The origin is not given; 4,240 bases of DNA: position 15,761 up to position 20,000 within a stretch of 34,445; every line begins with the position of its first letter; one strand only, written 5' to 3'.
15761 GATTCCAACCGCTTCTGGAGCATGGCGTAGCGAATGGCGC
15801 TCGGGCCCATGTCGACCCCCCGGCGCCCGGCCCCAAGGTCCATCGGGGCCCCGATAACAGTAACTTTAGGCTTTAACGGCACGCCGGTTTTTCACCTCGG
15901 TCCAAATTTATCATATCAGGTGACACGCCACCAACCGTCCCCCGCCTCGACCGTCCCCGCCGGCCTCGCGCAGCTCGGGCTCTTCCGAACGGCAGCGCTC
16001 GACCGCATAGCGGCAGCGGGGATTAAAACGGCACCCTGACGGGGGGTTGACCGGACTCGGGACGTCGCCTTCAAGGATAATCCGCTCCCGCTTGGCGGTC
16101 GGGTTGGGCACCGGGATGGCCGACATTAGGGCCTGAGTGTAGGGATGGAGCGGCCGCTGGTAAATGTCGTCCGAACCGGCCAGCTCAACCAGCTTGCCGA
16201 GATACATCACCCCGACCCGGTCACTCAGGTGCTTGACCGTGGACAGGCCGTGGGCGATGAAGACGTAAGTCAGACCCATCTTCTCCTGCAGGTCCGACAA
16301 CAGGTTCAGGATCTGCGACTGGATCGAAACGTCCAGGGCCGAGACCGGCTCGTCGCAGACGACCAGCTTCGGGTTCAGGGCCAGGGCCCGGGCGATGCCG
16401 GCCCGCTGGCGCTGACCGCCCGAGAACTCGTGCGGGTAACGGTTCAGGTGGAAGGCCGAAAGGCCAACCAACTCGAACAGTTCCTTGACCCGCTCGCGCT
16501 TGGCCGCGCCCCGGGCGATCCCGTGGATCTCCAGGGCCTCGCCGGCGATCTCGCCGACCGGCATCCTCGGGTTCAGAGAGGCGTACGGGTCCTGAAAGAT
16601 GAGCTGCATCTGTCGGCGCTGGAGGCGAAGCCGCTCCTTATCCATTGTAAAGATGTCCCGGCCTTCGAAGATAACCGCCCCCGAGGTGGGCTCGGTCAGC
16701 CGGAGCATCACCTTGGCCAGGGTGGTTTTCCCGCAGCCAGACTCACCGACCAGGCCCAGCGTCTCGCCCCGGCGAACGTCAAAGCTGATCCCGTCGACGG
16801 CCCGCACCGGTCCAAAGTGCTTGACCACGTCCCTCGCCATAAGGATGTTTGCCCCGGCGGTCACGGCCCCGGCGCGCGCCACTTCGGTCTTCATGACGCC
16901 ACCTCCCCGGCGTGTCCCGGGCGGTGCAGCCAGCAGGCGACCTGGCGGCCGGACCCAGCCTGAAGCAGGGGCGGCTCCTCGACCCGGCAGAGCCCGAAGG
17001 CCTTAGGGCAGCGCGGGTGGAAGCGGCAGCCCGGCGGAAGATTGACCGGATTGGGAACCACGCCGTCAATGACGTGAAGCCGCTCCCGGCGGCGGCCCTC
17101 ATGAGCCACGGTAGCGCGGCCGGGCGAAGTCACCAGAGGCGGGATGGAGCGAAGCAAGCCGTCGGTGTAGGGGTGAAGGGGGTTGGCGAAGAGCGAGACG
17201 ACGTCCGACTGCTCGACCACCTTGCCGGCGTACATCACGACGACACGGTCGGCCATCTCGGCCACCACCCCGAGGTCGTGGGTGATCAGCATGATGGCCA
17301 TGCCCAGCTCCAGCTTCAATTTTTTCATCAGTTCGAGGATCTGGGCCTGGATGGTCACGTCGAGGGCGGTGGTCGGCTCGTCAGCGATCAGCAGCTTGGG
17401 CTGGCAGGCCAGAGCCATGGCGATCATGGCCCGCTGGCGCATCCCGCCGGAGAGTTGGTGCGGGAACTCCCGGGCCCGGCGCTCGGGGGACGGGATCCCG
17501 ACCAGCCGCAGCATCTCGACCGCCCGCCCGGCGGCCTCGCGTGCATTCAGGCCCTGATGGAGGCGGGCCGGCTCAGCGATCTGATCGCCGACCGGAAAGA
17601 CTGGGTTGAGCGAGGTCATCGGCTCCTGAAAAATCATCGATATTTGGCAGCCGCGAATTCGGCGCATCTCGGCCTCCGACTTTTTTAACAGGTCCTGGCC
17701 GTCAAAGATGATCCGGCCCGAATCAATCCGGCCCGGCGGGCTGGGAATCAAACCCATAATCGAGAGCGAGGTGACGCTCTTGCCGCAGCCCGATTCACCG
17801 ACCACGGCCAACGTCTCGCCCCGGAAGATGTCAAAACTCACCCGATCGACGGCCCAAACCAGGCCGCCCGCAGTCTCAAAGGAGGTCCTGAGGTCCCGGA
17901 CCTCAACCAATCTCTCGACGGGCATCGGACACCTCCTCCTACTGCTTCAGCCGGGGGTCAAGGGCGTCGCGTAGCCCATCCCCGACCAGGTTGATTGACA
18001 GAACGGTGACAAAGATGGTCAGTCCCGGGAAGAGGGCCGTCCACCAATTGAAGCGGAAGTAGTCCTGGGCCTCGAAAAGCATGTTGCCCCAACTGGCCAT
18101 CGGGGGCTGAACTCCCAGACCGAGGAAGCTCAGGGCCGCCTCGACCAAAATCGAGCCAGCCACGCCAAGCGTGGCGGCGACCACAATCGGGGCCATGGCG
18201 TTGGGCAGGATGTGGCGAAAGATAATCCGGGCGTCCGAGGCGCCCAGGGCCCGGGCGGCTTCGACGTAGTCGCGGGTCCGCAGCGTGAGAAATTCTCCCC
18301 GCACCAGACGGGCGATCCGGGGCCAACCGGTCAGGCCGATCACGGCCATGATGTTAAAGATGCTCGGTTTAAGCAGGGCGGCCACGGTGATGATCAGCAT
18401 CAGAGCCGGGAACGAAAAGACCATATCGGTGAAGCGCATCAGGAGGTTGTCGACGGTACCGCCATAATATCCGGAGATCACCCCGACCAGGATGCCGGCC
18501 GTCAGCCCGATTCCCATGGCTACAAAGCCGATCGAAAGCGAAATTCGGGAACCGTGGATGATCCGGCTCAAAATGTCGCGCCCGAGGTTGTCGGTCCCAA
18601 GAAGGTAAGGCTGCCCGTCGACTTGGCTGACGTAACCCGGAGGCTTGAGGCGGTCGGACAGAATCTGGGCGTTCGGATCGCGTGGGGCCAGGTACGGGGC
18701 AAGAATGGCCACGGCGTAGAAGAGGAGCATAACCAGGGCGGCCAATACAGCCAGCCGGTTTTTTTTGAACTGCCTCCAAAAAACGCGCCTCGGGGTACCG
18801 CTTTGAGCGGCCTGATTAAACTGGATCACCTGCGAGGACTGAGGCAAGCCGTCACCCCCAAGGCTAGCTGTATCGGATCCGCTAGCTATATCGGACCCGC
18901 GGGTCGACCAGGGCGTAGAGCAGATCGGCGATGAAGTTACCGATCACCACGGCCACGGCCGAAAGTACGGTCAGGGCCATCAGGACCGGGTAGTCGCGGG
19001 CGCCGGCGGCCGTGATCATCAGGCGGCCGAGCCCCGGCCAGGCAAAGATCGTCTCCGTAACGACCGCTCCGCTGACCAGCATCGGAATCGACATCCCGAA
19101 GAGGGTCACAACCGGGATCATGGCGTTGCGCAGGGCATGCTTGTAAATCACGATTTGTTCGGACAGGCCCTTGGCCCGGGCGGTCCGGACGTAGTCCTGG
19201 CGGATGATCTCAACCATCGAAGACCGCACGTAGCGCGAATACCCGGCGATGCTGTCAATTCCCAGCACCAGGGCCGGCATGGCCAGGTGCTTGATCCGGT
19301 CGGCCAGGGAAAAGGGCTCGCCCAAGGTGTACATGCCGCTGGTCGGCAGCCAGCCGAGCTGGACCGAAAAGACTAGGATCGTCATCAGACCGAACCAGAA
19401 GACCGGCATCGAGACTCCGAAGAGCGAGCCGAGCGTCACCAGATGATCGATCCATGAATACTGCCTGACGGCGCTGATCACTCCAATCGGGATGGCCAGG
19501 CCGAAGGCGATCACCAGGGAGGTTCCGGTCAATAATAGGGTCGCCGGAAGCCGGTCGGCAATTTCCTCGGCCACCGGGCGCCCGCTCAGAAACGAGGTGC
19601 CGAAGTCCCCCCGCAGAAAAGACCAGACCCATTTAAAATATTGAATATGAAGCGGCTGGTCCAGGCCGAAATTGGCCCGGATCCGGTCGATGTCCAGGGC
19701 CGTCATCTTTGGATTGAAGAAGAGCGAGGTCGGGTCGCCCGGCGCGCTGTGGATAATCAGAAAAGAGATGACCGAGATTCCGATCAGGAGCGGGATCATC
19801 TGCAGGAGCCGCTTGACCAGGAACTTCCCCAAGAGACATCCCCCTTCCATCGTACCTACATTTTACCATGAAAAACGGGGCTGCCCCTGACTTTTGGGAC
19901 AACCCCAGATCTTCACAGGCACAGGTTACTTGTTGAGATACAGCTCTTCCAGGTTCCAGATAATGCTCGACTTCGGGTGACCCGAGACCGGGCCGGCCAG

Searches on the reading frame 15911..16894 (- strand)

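Call 27: search_protein_families(library=pfam, proteins=[window:15911-16894:-], max_evalue=0.00001)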
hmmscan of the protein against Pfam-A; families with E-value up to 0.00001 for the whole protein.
window:15911-16894:- (327 aa): 2 families
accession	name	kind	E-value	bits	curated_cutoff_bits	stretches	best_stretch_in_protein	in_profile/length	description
PF00005.33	ABC_tran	-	9.9e-34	117.3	25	1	34-184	2-136/137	ABC transporter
PF08352.17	oligo_HPY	-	4.7e-21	75.4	27.1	1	236-301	1-65/65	Oligopeptide/dipeptide transporter, C-terminal region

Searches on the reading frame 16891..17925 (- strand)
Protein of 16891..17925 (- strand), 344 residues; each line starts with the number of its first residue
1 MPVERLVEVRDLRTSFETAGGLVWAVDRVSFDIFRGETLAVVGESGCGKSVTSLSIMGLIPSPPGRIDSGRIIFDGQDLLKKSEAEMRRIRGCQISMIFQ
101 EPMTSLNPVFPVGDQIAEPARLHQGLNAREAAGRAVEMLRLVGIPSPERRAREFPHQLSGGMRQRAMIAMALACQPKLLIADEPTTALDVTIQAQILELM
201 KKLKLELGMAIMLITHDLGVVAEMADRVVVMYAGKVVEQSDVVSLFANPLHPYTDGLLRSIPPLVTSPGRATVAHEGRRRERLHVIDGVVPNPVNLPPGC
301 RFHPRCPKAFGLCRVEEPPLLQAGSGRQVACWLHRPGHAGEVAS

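Call 27: search_protein_families(library=pfam, proteins=[window:16891-17925:-], max_evalue=0.00001)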
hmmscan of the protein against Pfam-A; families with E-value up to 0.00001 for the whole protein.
window:16891-17925:- (344 aa): 3 families
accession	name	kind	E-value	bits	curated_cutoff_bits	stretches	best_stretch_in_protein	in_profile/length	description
PF00005.33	ABC_tran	-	6.2e-29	101.8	25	1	27-186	2-137/137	ABC transporter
PF08352.17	oligo_HPY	-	1.5e-15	57.8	27.1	1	237-313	1-65/65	Oligopeptide/dipeptide transporter, C-terminal region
PF13304.12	AAA_21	-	2.1e-06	28.5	27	1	120-221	184-303/304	AAA domain, putative AbiEii toxin, Type IV TA system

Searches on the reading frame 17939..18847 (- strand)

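Call 27: search_protein_families(library=pfam, proteins=[window:17939-18847:-], max_evalue=0.00001)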
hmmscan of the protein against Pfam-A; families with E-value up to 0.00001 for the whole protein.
window:17939-18847:- (302 aa): 2 families
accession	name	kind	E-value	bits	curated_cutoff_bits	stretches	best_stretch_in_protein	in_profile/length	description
PF00528.27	BPD_transp_1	-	7e-35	120.9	26.4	1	118-301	1-183/184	Binding-protein-dependent transport system inner membrane component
PF12911.12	OppC_N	-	9.3e-15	54.7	23.9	1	18-70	1-53/53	N-terminal TM domain of oligopeptide transport permease C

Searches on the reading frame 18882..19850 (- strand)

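Call 27: search_protein_families(library=pfam, proteins=[window:18882-19850:-], max_evalue=0.00001)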
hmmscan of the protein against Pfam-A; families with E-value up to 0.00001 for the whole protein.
window:18882-19850:- (322 aa): 2 families
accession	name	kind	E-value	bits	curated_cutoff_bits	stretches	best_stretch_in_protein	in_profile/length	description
PF00528.27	BPD_transp_1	-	2.2e-42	145.3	26.4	1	119-320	1-183/184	Binding-protein-dependent transport system inner membrane component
PF19300.4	BPD_transp_1_N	-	1.9e-15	57.5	23.8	1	9-108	3-114/114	Binding-prot-dependent transport system membrane comp, N-term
